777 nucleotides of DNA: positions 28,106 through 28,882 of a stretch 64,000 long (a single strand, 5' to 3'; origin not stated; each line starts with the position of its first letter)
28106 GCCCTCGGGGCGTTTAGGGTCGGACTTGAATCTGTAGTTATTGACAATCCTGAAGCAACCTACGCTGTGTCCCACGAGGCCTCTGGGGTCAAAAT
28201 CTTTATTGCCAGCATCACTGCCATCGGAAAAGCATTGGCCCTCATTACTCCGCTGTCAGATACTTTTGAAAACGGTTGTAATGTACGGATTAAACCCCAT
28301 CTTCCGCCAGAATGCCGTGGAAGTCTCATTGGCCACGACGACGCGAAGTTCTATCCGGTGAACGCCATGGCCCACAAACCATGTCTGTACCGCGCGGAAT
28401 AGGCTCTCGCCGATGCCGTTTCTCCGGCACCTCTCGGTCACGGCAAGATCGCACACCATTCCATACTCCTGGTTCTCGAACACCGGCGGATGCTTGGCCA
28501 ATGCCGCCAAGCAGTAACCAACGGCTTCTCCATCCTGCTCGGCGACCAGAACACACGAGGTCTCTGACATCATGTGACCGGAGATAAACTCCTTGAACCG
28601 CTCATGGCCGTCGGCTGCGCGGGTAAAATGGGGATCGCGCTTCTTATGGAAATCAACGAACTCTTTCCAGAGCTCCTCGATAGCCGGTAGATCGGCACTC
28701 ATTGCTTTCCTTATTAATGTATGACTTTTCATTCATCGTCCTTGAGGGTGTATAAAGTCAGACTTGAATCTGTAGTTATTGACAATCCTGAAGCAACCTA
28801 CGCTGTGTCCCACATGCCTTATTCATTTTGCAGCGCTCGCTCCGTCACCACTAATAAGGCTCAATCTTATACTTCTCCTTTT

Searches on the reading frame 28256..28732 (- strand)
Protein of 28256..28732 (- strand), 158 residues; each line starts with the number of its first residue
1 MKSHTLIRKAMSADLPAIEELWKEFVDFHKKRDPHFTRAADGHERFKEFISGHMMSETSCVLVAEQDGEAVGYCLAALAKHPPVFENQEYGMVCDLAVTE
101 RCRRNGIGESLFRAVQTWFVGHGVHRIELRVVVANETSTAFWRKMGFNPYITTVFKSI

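Call 8: search_protein_families(library=pfam, proteins=[window:28256-28732:-], max_evalue=0.01)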
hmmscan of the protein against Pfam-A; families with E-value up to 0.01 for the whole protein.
window:28256-28732:- (158 aa): 7 families
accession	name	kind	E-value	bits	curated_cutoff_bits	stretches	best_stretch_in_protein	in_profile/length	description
PF00583.31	Acetyltransf_1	-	6.9e-18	65.5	20.7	1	39-147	14-116/116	Acetyltransferase (GNAT) family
PF13508.13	Acetyltransf_7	-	9e-12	45.6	27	1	58-148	2-83/84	Acetyltransferase (GNAT) domain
PF13673.13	Acetyltransf_10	-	6.7e-11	42.7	23.6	1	41-149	8-109/128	Acetyltransferase (GNAT) domain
PF13420.13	Acetyltransf_4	-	1.2e-09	38.9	24.3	1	7-148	1-135/155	Acetyltransferase (GNAT) domain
PF13302.13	Acetyltransf_3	-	3.3e-06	28.3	25.4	1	6-148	3-138/138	Acetyltransferase (GNAT) domain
PF08445.16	FR47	-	3.3e-05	24.2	22.1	1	87-154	18-84/86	FR47-like protein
PF13523.12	Acetyltransf_8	-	0.0011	19.1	27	1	44-149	29-139/145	Acetyltransferase (GNAT) domain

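Call 9: search_protein_families(library=ncbifam, proteins=[window:28256-28732:-], max_evalue=0.01)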
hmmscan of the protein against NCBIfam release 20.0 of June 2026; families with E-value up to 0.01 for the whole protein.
window:28256-28732:- (158 aa): 22 families
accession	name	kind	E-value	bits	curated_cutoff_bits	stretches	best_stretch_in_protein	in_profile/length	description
NF002959.0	PRK03624.1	equivalog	1.3e-12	47.6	124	1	4-148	6-130/147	GNAT family acetyltransferase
TIGR01575.1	rimI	equivalog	1.3e-11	44.8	86.4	1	48-148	21-113/132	ribosomal protein S18-alanine N-acetyltransferase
TIGR03103.1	trio_acet_GNAT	equivalog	3.3e-09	35.8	569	1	52-149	116-214/547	N-acetylglutaminylglutamine synthetase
NF040503.1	resist_ArsN1a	equivalog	1.6e-07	31.2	170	1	7-148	1-134/159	arsinothricin resistance N-acetyltransferase ArsN1 family A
NF040504.1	resist_ArsN1b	equivalog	3.1e-07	30.3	210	1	7-149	1-135/159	arsinothricin resistance N-acetyltransferase ArsN1 family B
NF043067.1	AAC_6p_group_E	equivalog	4.2e-07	29.9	140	1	50-148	29-128/140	aminoglycoside 6'-N-acetyltransferase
NF033083.0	AAC_3_I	equivalog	7.1e-07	29.5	200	1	11-147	5-134/145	AAC(3)-I family aminoglycoside N-acetyltransferase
NF041716.1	HxA_phane_GNAT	equivalog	1.5e-06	28.2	250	1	6-149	3-142/152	cyclophane-containing RiPP N-acetyltransferase HaaN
NF049894.1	CG3035_N_ac_Glu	equivalog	2.4e-06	27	280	1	93-148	235-290/300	N-acetylglutamate synthase, CG3035 family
NF000158.2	AAC_6p_Il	exception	2.6e-06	27.4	270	1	45-148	37-140/152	aminoglycoside N-acetyltransferase AAC(6')-Il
NF008212.0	PRK10975.1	equivalog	4.7e-06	26.6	219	1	6-146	85-219/232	dTDP-4-amino-4,6-dideoxy-D-galactose acyltransferase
NF040502.1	PPT_acetyltrans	equivalog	5.2e-05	23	300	1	5-149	8-144/183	phosphinothricin N-acetyltransferase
NF000225.3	AAC_6p_Strep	exception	6.4e-05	22.9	250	1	94-149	70-126/156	aminoglycoside 6'-N-acetyltransferase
NF007527.0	PRK10140.1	equivalog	0.00012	21.9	236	1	61-148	53-137/162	N-acetyltransferase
NF007853.0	PRK10562.1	equivalog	0.00037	20.7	125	1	7-148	2-121/146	N-acetyltransferase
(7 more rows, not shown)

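Call 11: find_encoding_contigs(protein=window:28256-28732:-, flank=10000, max_places=10)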
Protein window:28256-28732:- (158 aa): no gene with exactly this product is on record in the collection.

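Call 14: find_homologous_proteins(query=window:28256-28732:-, max_evalue=1e-10)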
Query window:28256-28732:- (158 aa): 141 proteins with E <= 1e-10 among 223 candidates; the best 120 are listed.
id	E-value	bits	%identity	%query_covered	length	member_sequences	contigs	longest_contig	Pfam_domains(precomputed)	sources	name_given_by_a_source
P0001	5.4e-91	320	93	94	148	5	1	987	PF13673.14,PF13420.14,PF13508.14,PF08445.17,PF00583.32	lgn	-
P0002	8.0e-85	300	82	100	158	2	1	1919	PF13673.14,PF13420.14,PF13302.14,PF13508.14,PF08445.17,PF00583.32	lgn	-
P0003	1.7e-74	267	70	100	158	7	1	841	PF13673.14,PF13420.14,PF13302.14,PF13508.14,PF00583.32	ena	-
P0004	9.0e-74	264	71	100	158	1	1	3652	PF13673.14,PF13420.14,PF13302.14,PF13508.14,PF08445.17,PF00583.32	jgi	jgi:ribosomal protein S18 acetylase RimI-like enzyme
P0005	1.5e-73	264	70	100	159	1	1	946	PF13673.14,PF13420.14,PF13302.14,PF13508.14,PF08445.17,PF00583.32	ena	-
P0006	5.5e-73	262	71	100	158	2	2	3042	PF13673.14,PF13420.14,PF13302.14,PF13508.14,PF00583.32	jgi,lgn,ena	jgi:ribosomal protein S18 acetylase RimI-like enzyme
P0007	6.8e-73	262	72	100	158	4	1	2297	PF13673.14,PF13420.14,PF13302.14,PF13508.14,PF08445.17,PF13523.13,PF00583.32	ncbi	-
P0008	1.6e-72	260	69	100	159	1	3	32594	PF13673.14,PF13420.14,PF13302.14,PF13508.14,PF00583.32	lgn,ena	-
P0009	1.7e-72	260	74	96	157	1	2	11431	PF13673.14,PF13420.14,PF13508.14,PF08445.17,PF00583.32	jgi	jgi:ribosomal protein S18 acetylase RimI-like enzyme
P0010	2.3e-72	260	71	100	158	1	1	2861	PF13673.14,PF13420.14,PF13302.14,PF13508.14,PF08445.17,PF00583.32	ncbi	-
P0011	1.0e-70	255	68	100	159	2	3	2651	PF13673.14,PF13420.14,PF13302.14,PF13508.14,PF00583.32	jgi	jgi:ribosomal protein S18 acetylase RimI-like enzyme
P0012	1.4e-70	254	70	100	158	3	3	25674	PF13673.14,PF13420.14,PF13302.14,PF13508.14,PF00583.32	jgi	jgi:GNAT superfamily N-acetyltransferase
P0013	5.9e-70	252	68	100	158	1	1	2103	PF13673.14,PF13420.14,PF13302.14,PF13508.14,PF00583.32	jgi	jgi:ribosomal protein S18 acetylase RimI-like enzyme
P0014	7.6e-70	252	68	100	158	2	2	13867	PF13673.14,PF13420.14,PF13302.14,PF13508.14,PF08445.17,PF00583.32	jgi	jgi:ribosomal protein S18 acetylase RimI-like enzyme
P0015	8.8e-70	252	68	100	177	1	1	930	PF13673.14,PF13420.14,PF13302.14,PF13508.14,PF08445.17,PF00583.32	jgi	jgi:ribosomal protein S18 acetylase RimI-like enzyme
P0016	3.1e-69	250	68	100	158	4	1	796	PF13673.14,PF13420.14,PF13508.14,PF08445.17,PF00583.32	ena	-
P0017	4.1e-69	249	67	100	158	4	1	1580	PF13673.14,PF13420.14,PF13302.14,PF13508.14,PF00583.32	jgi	jgi:ribosomal protein S18 acetylase RimI-like enzyme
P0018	8.0e-69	248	69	96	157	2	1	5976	PF13673.14,PF13420.14,PF13302.14,PF13508.14,PF08445.17,PF00583.32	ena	-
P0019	1.0e-68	248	72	96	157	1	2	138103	PF13673.14,PF13420.14,PF13302.14,PF13508.14,PF00583.32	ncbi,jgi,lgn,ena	ncbi:MAG: GNAT family N-acetyltransferase [Candidatus Ratteibacteria bacterium]|jgi:ribosomal protei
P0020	2.0e-68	247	68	96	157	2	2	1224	PF13673.14,PF13420.14,PF13508.14,PF08445.17,PF00583.32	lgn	-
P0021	2.8e-68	247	66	100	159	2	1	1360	PF13673.14,PF13420.14,PF13508.14,PF00583.32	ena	-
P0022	1.1e-67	245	68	100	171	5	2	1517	PF13673.14,PF13420.14,PF13508.14,PF00583.32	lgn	-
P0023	2.8e-67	243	66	100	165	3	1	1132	PF13673.14,PF13420.14,PF13302.14,PF13508.14,PF00583.32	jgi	-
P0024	1.6e-66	241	68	96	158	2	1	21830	PF13673.14,PF13420.14,PF13302.14,PF13508.14,PF08445.17,PF00583.32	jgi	jgi:ribosomal protein S18 acetylase RimI-like enzyme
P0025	1.8e-66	241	70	97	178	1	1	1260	PF13673.14,PF13420.14,PF13302.14,PF13508.14,PF08445.17,PF00583.32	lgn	-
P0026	4.6e-66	239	65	100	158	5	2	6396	PF13673.14,PF13420.14,PF13302.14,PF13508.14,PF08445.17,PF00583.32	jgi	jgi:ribosomal protein S18 acetylase RimI-like enzyme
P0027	1.7e-65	238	64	100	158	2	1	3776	PF13673.14,PF13420.14,PF13302.14,PF13508.14,PF00583.32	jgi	jgi:ribosomal protein S18 acetylase RimI-like enzyme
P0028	3.9e-65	236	67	96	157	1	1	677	PF13673.14,PF13420.14,PF13302.14,PF13508.14,PF08445.17,PF00583.32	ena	-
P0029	4.1e-65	236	63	100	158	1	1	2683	PF13673.14,PF13420.14,PF13302.14,PF13508.14,PF08445.17,PF00583.32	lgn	-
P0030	4.9e-65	236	66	100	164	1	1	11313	PF13673.14,PF13420.14,PF13302.14,PF13508.14,PF08445.17,PF00583.32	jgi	jgi:ribosomal protein S18 acetylase RimI-like enzyme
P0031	2.2e-64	234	66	96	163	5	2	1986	PF13673.14,PF13420.14,PF13302.14,PF13508.14,PF08445.17,PF00583.32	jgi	jgi:ribosomal protein S18 acetylase RimI-like enzyme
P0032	2.9e-64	234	64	99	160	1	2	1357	PF13673.14,PF13420.14,PF13508.14,PF00583.32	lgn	-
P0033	3.3e-64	233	63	100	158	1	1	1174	PF13673.14,PF13420.14,PF13302.14,PF13508.14,PF08445.17,PF00583.32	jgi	jgi:ribosomal protein S18 acetylase RimI-like enzyme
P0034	6.8e-64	232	65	100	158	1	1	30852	PF13673.14,PF13420.14,PF13302.14,PF13508.14,PF00583.32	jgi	jgi:ribosomal protein S18 acetylase RimI-like enzyme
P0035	2.0e-63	231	63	100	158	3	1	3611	PF13673.14,PF13420.14,PF13302.14,PF13508.14,PF08445.17,PF00583.32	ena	-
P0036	4.7e-63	230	63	100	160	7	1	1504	PF13673.14,PF13420.14,PF13508.14,PF00583.32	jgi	-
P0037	5.8e-63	229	64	100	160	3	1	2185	PF13673.14,PF13420.14,PF13508.14,PF00583.32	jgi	jgi:ribosomal protein S18 acetylase RimI-like enzyme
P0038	8.0e-63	229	65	100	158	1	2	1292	PF13673.14,PF13420.14,PF13302.14,PF13508.14,PF08445.17,PF00583.32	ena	-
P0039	1.3e-62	228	63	99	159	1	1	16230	PF13673.14,PF13420.14,PF13302.14,PF13508.14,PF00583.32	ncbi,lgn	-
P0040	1.5e-62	228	63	100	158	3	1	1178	PF13673.14,PF13420.14,PF13302.14,PF13508.14,PF00583.32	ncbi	-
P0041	1.5e-62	228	62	100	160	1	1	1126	PF13673.14,PF13420.14,PF13302.14,PF13508.14,PF08445.17,PF00583.32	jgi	-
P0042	1.7e-62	228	63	100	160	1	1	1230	PF13673.14,PF13420.14,PF13302.14,PF13508.14,PF00583.32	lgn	-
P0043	3.2e-62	227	63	100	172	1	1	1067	PF13673.14,PF13420.14,PF13302.14,PF13508.14,PF00583.32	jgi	jgi:ribosomal protein S18 acetylase RimI-like enzyme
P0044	4.2e-62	227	61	100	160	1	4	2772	PF13673.14,PF13420.14,PF13302.14,PF13508.14,PF00583.32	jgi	jgi:ribosomal protein S18 acetylase RimI-like enzyme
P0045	4.4e-62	227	63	99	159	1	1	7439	PF13673.14,PF13420.14,PF13302.14,PF13508.14,PF08445.17,PF00583.32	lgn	-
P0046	9.1e-62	225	66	97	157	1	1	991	PF13673.14,PF13420.14,PF13302.14,PF13508.14,PF08445.17,PF00583.32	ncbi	-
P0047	2.3e-61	224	63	100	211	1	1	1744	PF13673.14,PF13420.14,PF13302.14,PF13508.14,PF00583.32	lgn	-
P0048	4.2e-61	223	64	96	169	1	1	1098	PF13673.14,PF13420.14,PF13302.14,PF13508.14,PF00583.32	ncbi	-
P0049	9.9e-61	222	62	99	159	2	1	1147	PF13673.14,PF13420.14,PF13508.14,PF00583.32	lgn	-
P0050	1.5e-60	222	61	100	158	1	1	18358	PF13673.14,PF13420.14,PF13302.14,PF13508.14,PF00583.32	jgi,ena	-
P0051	1.6e-60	221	61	97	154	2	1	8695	PF13673.14,PF13420.14,PF13302.14,PF13508.14,PF00583.32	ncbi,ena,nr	ncbi:MAG TPA: GNAT family N-acetyltransferase [Terriglobales bacterium]|nr:GNAT family N-acetyltrans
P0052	1.9e-60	221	63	96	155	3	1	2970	PF13673.14,PF13420.14,PF13508.14,PF00583.32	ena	-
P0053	2.5e-60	221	63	96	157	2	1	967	PF13673.14,PF13420.14,PF13508.14,PF00583.32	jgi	-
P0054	5.2e-60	220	62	99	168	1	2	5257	PF13673.14,PF13420.14,PF13508.14,PF08445.17,PF00583.32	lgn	-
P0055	5.4e-60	220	61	99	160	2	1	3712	PF13673.14,PF13420.14,PF13302.14,PF13508.14,PF00583.32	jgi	jgi:ribosomal protein S18 acetylase RimI-like enzyme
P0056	1.1e-59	219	59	100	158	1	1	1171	PF13673.14,PF13420.14,PF13302.14,PF13508.14,PF00583.32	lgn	-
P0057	1.6e-59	218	62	100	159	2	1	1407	PF13673.14,PF13420.14,PF13508.14,PF00583.32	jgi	jgi:ribosomal protein S18 acetylase RimI-like enzyme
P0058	3.9e-59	217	62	100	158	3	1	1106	PF13673.14,PF13420.14,PF13302.14,PF13508.14,PF08445.17,PF13527.14,PF00583.32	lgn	-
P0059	4.8e-59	217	60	100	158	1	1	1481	PF13673.14,PF13420.14,PF13302.14,PF13508.14,PF08445.17,PF00583.32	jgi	jgi:ribosomal protein S18 acetylase RimI-like enzyme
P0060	5.4e-59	216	60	100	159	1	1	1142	PF13673.14,PF13302.14,PF13508.14,PF08445.17,PF00583.32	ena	-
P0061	5.4e-59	216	60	100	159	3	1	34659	PF13673.14,PF13420.14,PF13302.14,PF13508.14,PF00583.32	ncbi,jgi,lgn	-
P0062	6.1e-59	216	60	99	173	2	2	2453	PF13673.14,PF13420.14,PF13302.14,PF13508.14,PF08445.17,PF00583.32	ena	-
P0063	1.0e-58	216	61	96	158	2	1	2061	PF13673.14,PF13420.14,PF13302.14,PF13508.14,PF08445.17,PF00583.32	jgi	jgi:ribosomal protein S18 acetylase RimI-like enzyme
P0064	1.0e-58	216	59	97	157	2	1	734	PF13673.14,PF13420.14,PF13302.14,PF13508.14,PF08445.17,PF00583.32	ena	-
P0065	1.6e-58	215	70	84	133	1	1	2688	PF13673.14,PF13420.14,PF13508.14,PF08445.17,PF00583.32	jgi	jgi:ribosomal protein S18 acetylase RimI-like enzyme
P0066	2.3e-58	214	58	100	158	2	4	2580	PF13673.14,PF13420.14,PF13302.14,PF13508.14,PF08445.17,PF00583.32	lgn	-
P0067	4.4e-58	213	60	100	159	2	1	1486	PF13420.14,PF13508.14,PF00583.32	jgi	-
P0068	3.7e-57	211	60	96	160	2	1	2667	PF13673.14,PF13420.14,PF13302.14,PF13508.14,PF08445.17,PF00583.32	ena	-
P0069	1.1e-56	209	58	99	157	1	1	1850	PF13420.14,PF13508.14,PF00583.32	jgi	-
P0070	1.3e-56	209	59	99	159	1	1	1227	PF13673.14,PF13420.14,PF13302.14,PF13508.14,PF00583.32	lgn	-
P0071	1.3e-56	209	59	100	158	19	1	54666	PF13673.14,PF13420.14,PF13302.14,PF13508.14,PF08445.17,PF00583.32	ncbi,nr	ncbi:MAG: GNAT family N-acetyltransferase [Desulfobacteraceae bacterium]|nr:GNAT family N-acetyltran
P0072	1.6e-56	208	60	96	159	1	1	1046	PF13673.14,PF13420.14,PF13302.14,PF13508.14,PF08445.17,PF00583.32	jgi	jgi:ribosomal protein S18 acetylase RimI-like enzyme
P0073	1.9e-56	208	58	100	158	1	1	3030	PF13673.14,PF13420.14,PF13302.14,PF13508.14,PF00583.32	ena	-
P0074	1.9e-56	208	59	100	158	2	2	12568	PF13673.14,PF13420.14,PF13508.14,PF00583.32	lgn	-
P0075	2.8e-56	208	58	100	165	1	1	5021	PF13673.14,PF13420.14,PF13302.14,PF13508.14,PF00583.32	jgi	jgi:ribosomal protein S18 acetylase RimI-like enzyme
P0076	3.0e-56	208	56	100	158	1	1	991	PF13673.14,PF13420.14,PF13302.14,PF13508.14,PF08445.17,PF00583.32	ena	-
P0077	3.5e-56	207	61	96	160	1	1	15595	PF13673.14,PF13420.14,PF13302.14,PF13508.14,PF00583.32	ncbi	-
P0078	4.5e-56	207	61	96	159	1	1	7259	PF13673.14,PF13420.14,PF13302.14,PF13508.14,PF08445.17,PF00583.32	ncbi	-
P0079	4.8e-56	207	60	96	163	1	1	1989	PF13673.14,PF13420.14,PF13302.14,PF13508.14,PF08445.17,PF00583.32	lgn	-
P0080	7.8e-56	206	59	96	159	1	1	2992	PF13673.14,PF13420.14,PF13302.14,PF13508.14,PF08445.17,PF00583.32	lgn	-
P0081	1.5e-55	205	58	100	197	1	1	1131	PF13673.14,PF13480.14,PF13302.14,PF13508.14,PF00583.32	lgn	-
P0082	1.7e-55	205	60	96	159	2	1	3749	PF13673.14,PF13420.14,PF13302.14,PF13508.14,PF00583.32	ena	-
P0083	4.8e-55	204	59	96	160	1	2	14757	PF13673.14,PF13420.14,PF13302.14,PF13508.14,PF08445.17,PF00583.32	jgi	jgi:ribosomal protein S18 acetylase RimI-like enzyme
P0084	1.3e-54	202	55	97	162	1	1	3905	PF13673.14,PF13420.14,PF13302.14,PF13508.14,PF08445.17,PF00583.32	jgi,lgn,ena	-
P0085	2.4e-54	201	56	100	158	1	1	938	PF13673.14,PF13420.14,PF13302.14,PF13508.14,PF00583.32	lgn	-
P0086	6.6e-54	200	57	100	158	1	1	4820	PF13673.14,PF13420.14,PF13302.14,PF13508.14,PF08445.17,PF00583.32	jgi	jgi:ribosomal protein S18 acetylase RimI-like enzyme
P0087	7.5e-54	200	54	100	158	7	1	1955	PF13673.14,PF13420.14,PF13508.14,PF00583.32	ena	-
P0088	1.7e-53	199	57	100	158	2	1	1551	PF13673.14,PF13420.14,PF13302.14,PF13508.14,PF08445.17,PF00583.32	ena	-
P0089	3.8e-53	197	57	96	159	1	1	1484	PF13673.14,PF13420.14,PF13302.14,PF13508.14,PF08445.17,PF00583.32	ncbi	-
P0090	1.2e-51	193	55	100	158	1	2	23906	PF13673.14,PF13420.14,PF13302.14,PF13508.14,PF08445.17,PF00583.32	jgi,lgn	jgi:ribosomal protein S18 acetylase RimI-like enzyme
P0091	3.4e-51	191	56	96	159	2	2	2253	PF13673.14,PF13420.14,PF13508.14,PF00583.32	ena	-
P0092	4.4e-51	191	54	97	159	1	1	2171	PF13673.14,PF13420.14,PF13302.14,PF13508.14,PF00583.32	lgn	-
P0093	5.5e-51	190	55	100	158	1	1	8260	PF13673.14,PF13420.14,PF13302.14,PF13508.14,PF08445.17,PF00583.32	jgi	jgi:ribosomal protein S18 acetylase RimI-like enzyme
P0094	2.6e-50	188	58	94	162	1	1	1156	PF13673.14,PF13420.14,PF13302.14,PF13508.14,PF00583.32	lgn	-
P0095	7.1e-50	187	55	96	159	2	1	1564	PF13673.14,PF13420.14,PF13302.14,PF13508.14,PF08445.17,PF00583.32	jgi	jgi:ribosomal protein S18 acetylase RimI-like enzyme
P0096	1.2e-49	186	54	99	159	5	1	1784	PF13673.14,PF13420.14,PF13508.14,PF00583.32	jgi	jgi:ribosomal protein S18 acetylase RimI-like enzyme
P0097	1.3e-49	186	56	96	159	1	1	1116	PF13673.14,PF13420.14,PF13302.14,PF13508.14,PF00583.32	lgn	-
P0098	1.9e-49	185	54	96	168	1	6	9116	PF13673.14,PF13302.14,PF13508.14,PF08445.17,PF00583.32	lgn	-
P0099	1.2e-48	183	55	95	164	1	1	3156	PF13673.14,PF13420.14,PF13302.14,PF13508.14,PF00583.32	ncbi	-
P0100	1.9e-48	182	62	84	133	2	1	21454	PF00583.32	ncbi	ncbi:hypothetical protein CSA56_07355, partial [candidate division KSB3 bacterium]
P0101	2.3e-48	182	56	94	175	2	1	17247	PF13673.14,PF13420.14,PF13508.14,PF08445.17,PF00583.32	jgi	-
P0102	4.1e-48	181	54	100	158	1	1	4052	PF13673.14,PF13508.14,PF00583.32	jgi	jgi:GNAT superfamily N-acetyltransferase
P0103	2.6e-47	179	52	96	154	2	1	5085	PF13673.14,PF13420.14,PF13302.14,PF13508.14,PF08445.17,PF13527.14,PF00583.32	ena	-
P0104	3.8e-47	178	53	98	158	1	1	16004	PF13673.14,PF13302.14,PF13508.14,PF00583.32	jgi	-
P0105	6.9e-47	177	52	100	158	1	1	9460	PF13673.14,PF13420.14,PF13302.14,PF13508.14,PF08445.17,PF00583.32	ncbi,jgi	-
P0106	8.1e-47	177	54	96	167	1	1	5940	PF13673.14,PF13420.14,PF13302.14,PF13508.14,PF00583.32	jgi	jgi:GNAT superfamily N-acetyltransferase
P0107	1.1e-46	176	51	96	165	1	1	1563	PF13673.14,PF13420.14,PF13302.14,PF13508.14,PF08445.17,PF00583.32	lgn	-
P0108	2.3e-46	175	54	99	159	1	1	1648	PF13673.14,PF13508.14,PF00583.32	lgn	-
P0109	7.5e-46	174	51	96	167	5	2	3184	PF13673.14,PF13508.14,PF08445.17,PF00583.32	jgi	jgi:ribosomal protein S18 acetylase RimI-like enzyme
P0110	2.2e-45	172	51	100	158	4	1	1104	PF13673.14,PF13420.14,PF13508.14,PF00583.32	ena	-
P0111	3.1e-45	172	54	97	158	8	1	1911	PF13673.14,PF13420.14,PF13508.14,PF00583.32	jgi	jgi:ribosomal protein S18 acetylase RimI-like enzyme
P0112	3.9e-45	171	52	97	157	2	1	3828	PF13673.14,PF13420.14,PF13302.14,PF13508.14,PF08445.17,PF00583.32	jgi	-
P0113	3.0e-44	169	46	99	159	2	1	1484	PF13673.14,PF13508.14,PF08445.17,PF00583.32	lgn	-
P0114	3.5e-44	168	50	97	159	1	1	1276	PF13673.14,PF13480.14,PF13302.14,PF13508.14,PF00583.32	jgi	jgi:ribosomal protein S18 acetylase RimI-like enzyme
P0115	5.1e-44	168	56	84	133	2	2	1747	PF13673.14,PF13420.14,PF13508.14,PF08445.17,PF00583.32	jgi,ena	-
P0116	3.6e-43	165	48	96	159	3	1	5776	PF13673.14,PF13302.14,PF13508.14,PF08445.17,PF00583.32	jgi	jgi:GNAT superfamily N-acetyltransferase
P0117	3.3e-42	162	53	84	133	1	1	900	PF13673.14,PF13420.14,PF13508.14,PF00583.32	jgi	jgi:ribosomal protein S18 acetylase RimI-like enzyme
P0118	4.0e-41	158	47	98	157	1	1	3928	PF13673.14,PF13420.14,PF13302.14,PF13508.14,PF08445.17,PF00583.32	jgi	jgi:ribosomal protein S18 acetylase RimI-like enzyme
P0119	4.8e-41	158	56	84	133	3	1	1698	PF13673.14,PF13420.14,PF13508.14,PF08445.17,PF00583.32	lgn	-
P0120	1.5e-40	157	46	98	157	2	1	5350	PF13673.14,PF13420.14,PF13302.14,PF13508.14,PF08445.17,PF00583.32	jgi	jgi:ribosomal protein S18 acetylase RimI-like enzyme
